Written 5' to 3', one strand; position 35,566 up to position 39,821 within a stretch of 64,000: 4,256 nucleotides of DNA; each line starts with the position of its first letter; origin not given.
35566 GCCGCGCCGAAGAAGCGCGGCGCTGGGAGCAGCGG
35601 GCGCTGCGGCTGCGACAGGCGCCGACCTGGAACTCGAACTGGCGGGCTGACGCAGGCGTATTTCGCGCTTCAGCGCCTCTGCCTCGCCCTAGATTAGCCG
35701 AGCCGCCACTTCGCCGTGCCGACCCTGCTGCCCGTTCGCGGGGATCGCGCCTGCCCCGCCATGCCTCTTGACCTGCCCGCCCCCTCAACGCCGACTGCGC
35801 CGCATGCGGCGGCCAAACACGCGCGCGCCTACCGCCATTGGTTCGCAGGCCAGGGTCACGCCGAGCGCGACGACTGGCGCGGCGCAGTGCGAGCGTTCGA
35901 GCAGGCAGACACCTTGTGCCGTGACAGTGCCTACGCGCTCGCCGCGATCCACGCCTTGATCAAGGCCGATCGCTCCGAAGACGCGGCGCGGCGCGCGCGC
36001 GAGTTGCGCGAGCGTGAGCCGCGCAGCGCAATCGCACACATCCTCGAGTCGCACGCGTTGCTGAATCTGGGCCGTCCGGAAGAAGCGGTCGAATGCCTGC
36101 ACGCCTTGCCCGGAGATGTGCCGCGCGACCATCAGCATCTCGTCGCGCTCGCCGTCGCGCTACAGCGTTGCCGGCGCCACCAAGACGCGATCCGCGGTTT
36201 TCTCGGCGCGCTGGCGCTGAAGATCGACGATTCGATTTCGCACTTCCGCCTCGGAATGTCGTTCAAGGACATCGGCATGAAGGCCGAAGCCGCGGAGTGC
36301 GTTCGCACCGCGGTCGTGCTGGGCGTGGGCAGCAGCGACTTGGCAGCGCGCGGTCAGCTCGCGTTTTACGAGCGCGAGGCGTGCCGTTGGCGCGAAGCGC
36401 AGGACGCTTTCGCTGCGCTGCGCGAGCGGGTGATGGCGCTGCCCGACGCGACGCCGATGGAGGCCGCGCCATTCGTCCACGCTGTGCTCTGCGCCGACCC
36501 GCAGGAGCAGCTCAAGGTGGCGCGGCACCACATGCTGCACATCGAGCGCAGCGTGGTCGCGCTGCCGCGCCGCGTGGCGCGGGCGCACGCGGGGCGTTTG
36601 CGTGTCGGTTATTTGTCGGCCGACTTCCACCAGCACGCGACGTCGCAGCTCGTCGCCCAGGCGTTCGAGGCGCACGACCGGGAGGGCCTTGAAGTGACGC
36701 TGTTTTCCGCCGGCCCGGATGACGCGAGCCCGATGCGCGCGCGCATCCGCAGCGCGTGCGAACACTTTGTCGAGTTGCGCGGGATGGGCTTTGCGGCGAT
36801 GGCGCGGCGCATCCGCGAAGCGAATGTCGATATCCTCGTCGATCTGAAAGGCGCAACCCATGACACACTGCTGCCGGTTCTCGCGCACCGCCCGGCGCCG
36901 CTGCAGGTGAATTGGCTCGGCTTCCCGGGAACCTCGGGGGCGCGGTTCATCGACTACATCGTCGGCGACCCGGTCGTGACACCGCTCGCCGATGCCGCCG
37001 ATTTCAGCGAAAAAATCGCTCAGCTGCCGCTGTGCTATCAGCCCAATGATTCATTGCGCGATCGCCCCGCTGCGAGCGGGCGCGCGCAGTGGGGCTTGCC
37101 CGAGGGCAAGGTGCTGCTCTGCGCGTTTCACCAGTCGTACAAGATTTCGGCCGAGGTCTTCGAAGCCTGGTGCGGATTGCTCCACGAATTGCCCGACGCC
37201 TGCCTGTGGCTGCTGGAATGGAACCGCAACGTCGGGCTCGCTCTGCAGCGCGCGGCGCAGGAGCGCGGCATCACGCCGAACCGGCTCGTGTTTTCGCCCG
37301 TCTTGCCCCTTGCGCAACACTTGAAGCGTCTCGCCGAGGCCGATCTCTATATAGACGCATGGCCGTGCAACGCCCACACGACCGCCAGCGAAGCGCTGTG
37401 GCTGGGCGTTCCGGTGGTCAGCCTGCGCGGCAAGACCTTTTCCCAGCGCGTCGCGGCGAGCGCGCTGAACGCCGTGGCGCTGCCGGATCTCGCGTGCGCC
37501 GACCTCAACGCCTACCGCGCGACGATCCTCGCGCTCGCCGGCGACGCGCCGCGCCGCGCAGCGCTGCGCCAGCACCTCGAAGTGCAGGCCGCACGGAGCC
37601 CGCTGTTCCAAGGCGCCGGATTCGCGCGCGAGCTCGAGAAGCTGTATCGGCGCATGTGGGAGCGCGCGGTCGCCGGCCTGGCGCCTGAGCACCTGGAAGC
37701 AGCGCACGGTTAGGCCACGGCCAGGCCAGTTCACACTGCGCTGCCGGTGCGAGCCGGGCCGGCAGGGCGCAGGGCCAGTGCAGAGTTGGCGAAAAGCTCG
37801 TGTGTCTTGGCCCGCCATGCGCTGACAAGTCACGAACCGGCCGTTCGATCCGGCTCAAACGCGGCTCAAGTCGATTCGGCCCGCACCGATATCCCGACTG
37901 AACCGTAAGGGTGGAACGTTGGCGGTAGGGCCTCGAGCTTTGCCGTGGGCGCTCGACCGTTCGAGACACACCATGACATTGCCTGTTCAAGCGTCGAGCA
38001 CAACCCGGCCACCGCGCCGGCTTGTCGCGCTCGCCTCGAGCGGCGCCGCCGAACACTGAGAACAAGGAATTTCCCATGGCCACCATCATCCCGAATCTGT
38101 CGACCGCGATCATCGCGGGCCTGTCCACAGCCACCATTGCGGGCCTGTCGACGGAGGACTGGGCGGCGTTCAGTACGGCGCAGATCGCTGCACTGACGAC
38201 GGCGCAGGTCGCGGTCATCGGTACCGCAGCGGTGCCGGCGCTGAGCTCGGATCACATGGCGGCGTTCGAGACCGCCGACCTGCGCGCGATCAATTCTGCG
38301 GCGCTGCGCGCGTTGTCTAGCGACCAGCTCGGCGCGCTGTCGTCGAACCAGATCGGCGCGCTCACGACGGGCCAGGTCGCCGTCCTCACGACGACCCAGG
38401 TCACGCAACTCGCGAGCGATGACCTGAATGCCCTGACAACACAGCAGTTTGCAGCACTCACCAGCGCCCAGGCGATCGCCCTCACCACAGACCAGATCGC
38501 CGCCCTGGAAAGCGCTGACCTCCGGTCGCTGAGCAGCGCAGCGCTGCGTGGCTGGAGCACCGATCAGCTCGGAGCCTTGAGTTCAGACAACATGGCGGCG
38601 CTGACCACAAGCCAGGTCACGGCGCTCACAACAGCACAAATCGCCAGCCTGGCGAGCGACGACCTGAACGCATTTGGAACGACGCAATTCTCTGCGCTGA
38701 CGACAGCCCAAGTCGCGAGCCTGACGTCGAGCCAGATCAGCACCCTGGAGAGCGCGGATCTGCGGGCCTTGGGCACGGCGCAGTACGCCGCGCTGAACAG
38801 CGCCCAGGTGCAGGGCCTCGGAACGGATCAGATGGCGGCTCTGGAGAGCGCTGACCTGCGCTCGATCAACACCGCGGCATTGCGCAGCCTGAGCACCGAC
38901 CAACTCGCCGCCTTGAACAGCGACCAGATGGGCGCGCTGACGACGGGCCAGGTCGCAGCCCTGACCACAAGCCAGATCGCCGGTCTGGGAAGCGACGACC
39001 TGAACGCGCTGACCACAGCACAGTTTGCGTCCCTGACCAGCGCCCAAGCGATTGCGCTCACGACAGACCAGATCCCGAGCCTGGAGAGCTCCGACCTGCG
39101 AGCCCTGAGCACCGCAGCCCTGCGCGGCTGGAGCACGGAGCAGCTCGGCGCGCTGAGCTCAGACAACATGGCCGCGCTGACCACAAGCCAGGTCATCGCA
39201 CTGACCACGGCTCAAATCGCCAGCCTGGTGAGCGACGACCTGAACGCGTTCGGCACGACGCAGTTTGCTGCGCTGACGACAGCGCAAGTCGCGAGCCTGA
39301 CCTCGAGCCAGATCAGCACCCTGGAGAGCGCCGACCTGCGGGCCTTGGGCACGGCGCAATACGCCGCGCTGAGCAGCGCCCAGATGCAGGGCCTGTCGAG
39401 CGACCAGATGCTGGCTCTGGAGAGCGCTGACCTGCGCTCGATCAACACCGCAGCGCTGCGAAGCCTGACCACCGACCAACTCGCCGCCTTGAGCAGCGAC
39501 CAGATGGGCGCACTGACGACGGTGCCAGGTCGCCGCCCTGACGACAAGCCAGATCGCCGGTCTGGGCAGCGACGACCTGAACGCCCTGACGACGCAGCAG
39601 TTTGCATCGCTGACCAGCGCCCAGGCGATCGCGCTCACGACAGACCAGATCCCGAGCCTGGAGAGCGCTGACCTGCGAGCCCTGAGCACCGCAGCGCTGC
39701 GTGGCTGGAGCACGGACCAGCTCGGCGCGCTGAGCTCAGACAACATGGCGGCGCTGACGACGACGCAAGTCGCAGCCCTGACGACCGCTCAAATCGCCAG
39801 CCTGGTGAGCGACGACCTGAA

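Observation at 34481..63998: Composite locus: giant Ser/Thr-rich T1SS-type substrates embedded in a flagellin-linked glycosylation/methylation island bracketed by two OGT-like GT41 enzymes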

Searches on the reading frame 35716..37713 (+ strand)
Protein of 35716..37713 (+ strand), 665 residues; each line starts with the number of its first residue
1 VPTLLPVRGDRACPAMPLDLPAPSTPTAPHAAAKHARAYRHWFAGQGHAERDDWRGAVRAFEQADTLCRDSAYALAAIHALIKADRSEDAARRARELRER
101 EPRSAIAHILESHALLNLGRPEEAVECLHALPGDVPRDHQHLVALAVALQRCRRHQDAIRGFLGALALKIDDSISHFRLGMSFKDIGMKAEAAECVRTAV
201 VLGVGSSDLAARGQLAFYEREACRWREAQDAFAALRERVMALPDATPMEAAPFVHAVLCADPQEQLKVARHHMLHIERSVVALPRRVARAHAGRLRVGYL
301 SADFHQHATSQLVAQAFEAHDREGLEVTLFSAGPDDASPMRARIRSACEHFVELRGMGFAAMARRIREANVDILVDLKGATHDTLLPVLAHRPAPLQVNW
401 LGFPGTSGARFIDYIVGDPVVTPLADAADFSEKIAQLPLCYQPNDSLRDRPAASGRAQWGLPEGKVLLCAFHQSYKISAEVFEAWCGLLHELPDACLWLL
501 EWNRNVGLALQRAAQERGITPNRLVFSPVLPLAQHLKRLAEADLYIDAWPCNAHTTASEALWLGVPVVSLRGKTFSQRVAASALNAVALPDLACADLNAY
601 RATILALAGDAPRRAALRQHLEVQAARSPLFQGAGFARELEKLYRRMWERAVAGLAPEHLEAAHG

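Call 5: search_protein_families(library=pfam, proteins=[window:35716-37713:+], max_evalue=0.01)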
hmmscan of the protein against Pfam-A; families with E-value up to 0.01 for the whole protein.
window:35716-37713:+ (665 aa): 6 families
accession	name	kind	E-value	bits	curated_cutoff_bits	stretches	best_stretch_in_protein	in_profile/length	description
PF13844.12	Glyco_transf_41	-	2.2e-81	274.2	25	2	278-441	65-228/543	Glycosyl transferase family 41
PF13432.12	TPR_16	-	3.8e-05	24.5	32.7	1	75-125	1-51/65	Tetratricopeptide repeat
PF14559.12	TPR_19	-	4.9e-05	24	25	1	81-141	1-60/68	Tetratricopeptide repeat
PF07719.23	TPR_2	-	0.00031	21.1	27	0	106-129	2-25/34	Tetratricopeptide repeat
PF13181.12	TPR_8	-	0.0035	17.8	25.7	0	109-128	5-24/34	Tetratricopeptide repeat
PF00515.34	TPR_1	-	0.0048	17.1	27.8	0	113-128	9-24/34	Tetratricopeptide repeat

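Call 18: search_protein_families(library=ncbifam, proteins=[window:35716-37713:+], max_evalue=0.001)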
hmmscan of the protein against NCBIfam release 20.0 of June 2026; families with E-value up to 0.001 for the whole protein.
window:35716-37713:+ (665 aa): 5 families
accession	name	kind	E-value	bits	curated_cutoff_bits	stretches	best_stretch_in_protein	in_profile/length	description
TIGR02552.1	LcrH_SycD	equivalog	1.1e-09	38.2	104.8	1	115-200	28-113/136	SycD/LcrH family type III secretion system chaperone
NF040959.1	MamA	equivalog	1.2e-08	34.7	200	2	80-199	80-199/204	magnetosome protein MamA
NF049992.1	NGTferase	equivalog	1.7e-05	23.7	1000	0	391-438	355-400/614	UDP-glucose:protein N-beta-glucosyltransferase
TIGR02917.1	PEP_TPR_lipo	equivalog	9.9e-05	20.4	312.2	1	55-198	652-795/899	XrtA/PEP-CTERM system TPR-repeat protein PrsT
NF052415.1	T3SS_chap_SctY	equivalog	0.00043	20.8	70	0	77-129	46-101/106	type III secretion apparatus assembly chaperone SctY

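Call 37: list_cluster_members(proteins=[P0001, window:35716-37713:+, window:55326-57389:+])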
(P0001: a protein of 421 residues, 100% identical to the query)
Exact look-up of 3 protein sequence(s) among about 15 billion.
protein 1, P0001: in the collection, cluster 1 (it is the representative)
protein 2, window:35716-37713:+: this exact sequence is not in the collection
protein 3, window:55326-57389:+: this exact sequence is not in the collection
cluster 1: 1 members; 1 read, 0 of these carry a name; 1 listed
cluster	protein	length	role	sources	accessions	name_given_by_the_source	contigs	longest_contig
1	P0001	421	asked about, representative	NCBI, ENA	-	-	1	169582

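Call 46: find_homologous_proteins(query=window:35716-37713:+, max_evalue=1e-30)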
Query window:35716-37713:+ (665 aa): 2224 proteins with E <= 1e-30 among 8000 candidates; the best 120 are listed.
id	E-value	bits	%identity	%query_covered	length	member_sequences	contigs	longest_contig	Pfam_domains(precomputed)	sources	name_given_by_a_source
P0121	0.0e+0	1232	85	97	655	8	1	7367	PF13844.13,PF07719.24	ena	-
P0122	0.0e+0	1227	84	97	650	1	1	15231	PF00515.35,PF13176.13,PF13844.13,PF13181.13,PF07719.24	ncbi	-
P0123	0.0e+0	1225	84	97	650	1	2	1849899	PF13844.13,PF13181.13,PF07719.24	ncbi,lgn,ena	-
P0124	0.0e+0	1221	84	97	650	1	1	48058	PF00515.35,PF13844.13,PF13181.13,PF07719.24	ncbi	-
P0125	0.0e+0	1201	84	95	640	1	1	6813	PF00515.35,PF13844.13,PF13181.13,PF07719.24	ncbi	ncbi:MAG: hypothetical protein ABL900_09780 [Burkholderiaceae bacterium]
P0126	0.0e+0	1123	76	97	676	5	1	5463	PF13414.13,PF00515.35,PF13844.13,PF07719.24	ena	-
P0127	0.0e+0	1085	75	97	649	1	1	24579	PF00515.35,PF13844.13,PF07719.24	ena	-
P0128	0.0e+0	1053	73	97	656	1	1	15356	PF13414.13,PF00515.35,PF13432.13,PF13844.13,PF07719.24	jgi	jgi:predicted O-linked N-acetylglucosamine transferase (SPINDLY family)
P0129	0.0e+0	1031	72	97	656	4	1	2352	PF00515.35,PF13844.13,PF07719.24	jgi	jgi:predicted O-linked N-acetylglucosamine transferase (SPINDLY family)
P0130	0.0e+0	1029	72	97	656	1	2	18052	PF00515.35,PF13844.13,PF07719.24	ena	-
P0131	0.0e+0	1024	71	97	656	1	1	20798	PF13414.13,PF00515.35,PF13844.13,PF07719.24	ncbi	-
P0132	6.2e-284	962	68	97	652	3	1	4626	PF13844.13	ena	-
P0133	9.4e-281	951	66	97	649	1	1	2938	PF13844.13,PF13181.13,PF07719.24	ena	-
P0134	9.1e-280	948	66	97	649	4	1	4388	PF13844.13,PF07719.24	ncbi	-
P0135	2.2e-278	943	66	97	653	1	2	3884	PF13844.13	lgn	-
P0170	7.9e-268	908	65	97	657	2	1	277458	PF14559.13,PF00515.35,PF13844.13,PF07719.24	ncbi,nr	ncbi:MAG: hypothetical protein K8R60_21535 [Burkholderiales bacterium]|nr:hypothetical protein [Burk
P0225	6.2e-259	879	63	97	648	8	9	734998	PF00515.35,PF13844.13,PF13181.13,PF07719.24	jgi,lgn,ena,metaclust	metaclust:\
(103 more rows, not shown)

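Call 47: find_encoding_contigs(protein=P0123, flank=10000, max_places=2)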
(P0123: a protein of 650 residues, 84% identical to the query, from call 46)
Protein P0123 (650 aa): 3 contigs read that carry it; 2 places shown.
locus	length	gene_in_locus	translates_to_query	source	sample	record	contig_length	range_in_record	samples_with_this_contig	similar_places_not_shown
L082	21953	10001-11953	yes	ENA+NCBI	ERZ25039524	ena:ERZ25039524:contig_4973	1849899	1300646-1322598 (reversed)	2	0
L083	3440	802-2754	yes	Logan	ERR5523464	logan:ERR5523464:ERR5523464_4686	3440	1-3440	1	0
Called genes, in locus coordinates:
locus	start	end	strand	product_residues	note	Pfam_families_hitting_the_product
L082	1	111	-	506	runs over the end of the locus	PF00005:ABC_tran, PF13555:AAA_29 (faint), PF13304:AAA_21 (faint), PF00005:ABC_tran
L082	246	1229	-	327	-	PF02608:Bmp, PF13407:Peripla_BP_4 (weak)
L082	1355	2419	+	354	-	PF00962:A_deaminase, PF07969:Amidohydro_3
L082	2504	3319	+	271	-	PF05711:TylF, PF13578:Methyltransf_24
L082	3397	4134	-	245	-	PF07317:PilZN, PF07238:PilZ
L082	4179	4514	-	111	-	PF05400:FliT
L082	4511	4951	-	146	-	PF02561:FliS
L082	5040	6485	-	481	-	PF02465:FliD_N, PF07196:Flagellin_IN (weak), PF07195:FliD_C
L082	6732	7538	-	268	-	PF00669:Flagellin_N, PF00700:Flagellin_C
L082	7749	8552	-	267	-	PF00669:Flagellin_N, PF00700:Flagellin_C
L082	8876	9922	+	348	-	PF00535:Glycos_transf_2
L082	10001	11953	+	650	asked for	PF07719:TPR_2 (faint), PF13181:TPR_8 (faint), PF13844:Glyco_transf_41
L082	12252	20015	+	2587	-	-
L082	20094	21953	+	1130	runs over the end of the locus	-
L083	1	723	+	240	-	?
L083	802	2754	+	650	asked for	PF07719:TPR_2 (faint), PF13181:TPR_8 (faint), PF13844:Glyco_transf_41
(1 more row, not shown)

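Call 48: find_encoding_contigs(protein=P0170, flank=10000, max_places=1)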
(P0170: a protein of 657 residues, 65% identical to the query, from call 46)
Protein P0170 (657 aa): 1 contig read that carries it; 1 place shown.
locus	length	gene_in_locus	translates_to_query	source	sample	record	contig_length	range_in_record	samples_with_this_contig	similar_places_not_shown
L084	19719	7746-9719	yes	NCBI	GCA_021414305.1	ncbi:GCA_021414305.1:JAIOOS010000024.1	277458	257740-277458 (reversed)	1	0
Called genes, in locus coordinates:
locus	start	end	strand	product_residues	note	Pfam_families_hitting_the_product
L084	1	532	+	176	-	?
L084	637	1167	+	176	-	-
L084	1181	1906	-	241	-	PF07317:PilZN, PF07238:PilZ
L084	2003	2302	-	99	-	PF05400:FliT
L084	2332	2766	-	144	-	PF02561:FliS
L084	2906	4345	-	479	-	PF02465:FliD_N, PF07196:Flagellin_IN, PF07195:FliD_C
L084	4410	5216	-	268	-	PF00669:Flagellin_N, PF00700:Flagellin_C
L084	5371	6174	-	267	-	PF00669:Flagellin_N, PF00700:Flagellin_C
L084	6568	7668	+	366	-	PF00535:Glycos_transf_2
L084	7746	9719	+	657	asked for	PF07719:TPR_2 (faint), PF14559:TPR_19 (faint), PF00515:TPR_1 (faint), PF13844:Glyco_transf_41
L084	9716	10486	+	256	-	PF00483:NTP_transferase, PF12804:NTP_transf_3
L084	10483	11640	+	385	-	PF01370:Epimerase, PF04321:RmlD_sub_bind, PF16363:GDP_Man_Dehyd, PF02719:Polysacc_synt_2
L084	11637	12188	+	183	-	PF00908:dTDP_sugar_isom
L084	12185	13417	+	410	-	PF08421:Methyltransf_13, PF13489:Methyltransf_23, PF08242:Methyltransf_12, PF08484:Methyltransf_14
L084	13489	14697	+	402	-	PF07690:MFS_1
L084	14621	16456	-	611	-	PF20423:AceK_regulatory, PF06315:AceK_kinase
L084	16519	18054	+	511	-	PF00501:AMP-binding, PF13193:AMP-binding_C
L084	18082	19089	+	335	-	PF02558:ApbA, PF08546:ApbA_C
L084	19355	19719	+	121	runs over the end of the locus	PF12840:HTH_20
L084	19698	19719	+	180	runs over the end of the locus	PF08327:AHSA1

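Call 49: find_encoding_contigs(protein=P0225, flank=10000, max_places=2)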
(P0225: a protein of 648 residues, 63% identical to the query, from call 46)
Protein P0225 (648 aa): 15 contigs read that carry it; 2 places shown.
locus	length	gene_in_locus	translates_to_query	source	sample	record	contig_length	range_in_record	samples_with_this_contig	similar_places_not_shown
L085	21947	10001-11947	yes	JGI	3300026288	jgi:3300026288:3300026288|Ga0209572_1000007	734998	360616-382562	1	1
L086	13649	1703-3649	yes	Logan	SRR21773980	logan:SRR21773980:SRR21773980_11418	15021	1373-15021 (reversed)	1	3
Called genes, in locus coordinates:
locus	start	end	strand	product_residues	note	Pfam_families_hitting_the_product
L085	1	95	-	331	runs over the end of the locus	PF03448:MgtE_N (faint), PF14842:FliG_N, PF14841:FliG_M, PF01706:FliG_C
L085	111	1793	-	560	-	PF01514:YscJ_FliF, PF08345:YscJ_FliF_C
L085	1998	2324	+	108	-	PF02049:FliE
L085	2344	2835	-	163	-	-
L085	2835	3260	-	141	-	PF07963:N_methyl (faint), PF16732:ComP_DUS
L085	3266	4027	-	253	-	PF07317:PilZN, PF07238:PilZ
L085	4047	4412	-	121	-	PF05400:FliT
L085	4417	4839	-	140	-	PF02561:FliS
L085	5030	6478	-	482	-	PF02465:FliD_N, PF07196:Flagellin_IN (weak), PF07195:FliD_C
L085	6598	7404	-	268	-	PF00669:Flagellin_N, PF00700:Flagellin_C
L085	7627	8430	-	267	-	PF00669:Flagellin_N, PF00700:Flagellin_C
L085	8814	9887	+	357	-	PF00535:Glycos_transf_2, PF07719:TPR_2 (faint)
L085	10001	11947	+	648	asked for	PF07719:TPR_2 (faint), PF00515:TPR_1 (faint), PF13181:TPR_8 (faint), PF13844:Glyco_transf_41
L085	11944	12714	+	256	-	PF00483:NTP_transferase, PF12804:NTP_transf_3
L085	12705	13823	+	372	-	PF01370:Epimerase, PF04321:RmlD_sub_bind, PF16363:GDP_Man_Dehyd, PF02719:Polysacc_synt_2 (weak)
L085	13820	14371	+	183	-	PF00908:dTDP_sugar_isom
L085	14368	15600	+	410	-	PF08421:Methyltransf_13, PF13489:Methyltransf_23, PF08241:Methyltransf_11 (weak), PF08242:Methyltransf_12, PF08484:Methyltransf_14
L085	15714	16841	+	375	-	PF01041:DegT_DnrJ_EryC1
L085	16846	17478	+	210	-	PF13302:Acetyltransf_3, PF00583:Acetyltransf_1 (weak)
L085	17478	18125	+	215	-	-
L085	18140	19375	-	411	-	PF00535:Glycos_transf_2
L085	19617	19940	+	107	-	PF05247:FlhD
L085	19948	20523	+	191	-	PF05280:FlhC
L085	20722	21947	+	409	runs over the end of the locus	-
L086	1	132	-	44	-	?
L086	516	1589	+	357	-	PF00535:Glycos_transf_2, PF07719:TPR_2 (faint)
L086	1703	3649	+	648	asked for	PF07719:TPR_2 (faint), PF00515:TPR_1 (faint), PF13181:TPR_8 (faint), PF13844:Glyco_transf_41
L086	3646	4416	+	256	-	PF00483:NTP_transferase, PF12804:NTP_transf_3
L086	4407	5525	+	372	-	PF01370:Epimerase, PF04321:RmlD_sub_bind, PF16363:GDP_Man_Dehyd, PF02719:Polysacc_synt_2 (weak)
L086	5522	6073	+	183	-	PF00908:dTDP_sugar_isom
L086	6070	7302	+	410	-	PF08421:Methyltransf_13, PF13489:Methyltransf_23, PF08241:Methyltransf_11 (weak), PF08242:Methyltransf_12, PF08484:Methyltransf_14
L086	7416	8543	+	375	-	PF01041:DegT_DnrJ_EryC1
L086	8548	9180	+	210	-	PF13302:Acetyltransf_3, PF00583:Acetyltransf_1 (weak)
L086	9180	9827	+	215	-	-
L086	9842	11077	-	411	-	PF00535:Glycos_transf_2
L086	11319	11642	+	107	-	PF05247:FlhD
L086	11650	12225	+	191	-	PF05280:FlhC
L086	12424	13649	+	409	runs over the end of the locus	-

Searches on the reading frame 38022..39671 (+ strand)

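Call 6: search_protein_families(library=pfam, proteins=[window:38022-39671:+], max_evalue=0.01)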
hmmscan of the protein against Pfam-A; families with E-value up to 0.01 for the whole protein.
window:38022-39671:+ (549 aa): 6 families
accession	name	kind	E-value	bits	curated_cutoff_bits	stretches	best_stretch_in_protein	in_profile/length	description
PF20080.4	ALTTAQ_rpt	-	7.5e-149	483.6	26.4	16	79-116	1-38/38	ALTTAQ repeat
PF10109.15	Phage_TAC_7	-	3.7e-10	40.1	25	0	276-333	25-73/79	Phage tail assembly chaperone proteins, E, or 41 or 14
PF23952.1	LRR_EndoS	-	6.4e-08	33.3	27.9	0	259-340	31-110/116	Endo-beta-N-acetylglucosaminidase EndoS LRR domain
PF07277.16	SapC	-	6.6e-05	23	28.9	0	81-115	173-207/220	SapC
PF15335.11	CAAP1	-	0.0011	19.8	25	0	471-495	35-59/63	Caspase activity and apoptosis inhibitor 1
PF13413.12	HTH_25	-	0.0015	18.7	24.6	0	149-174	17-42/62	Helix-turn-helix domain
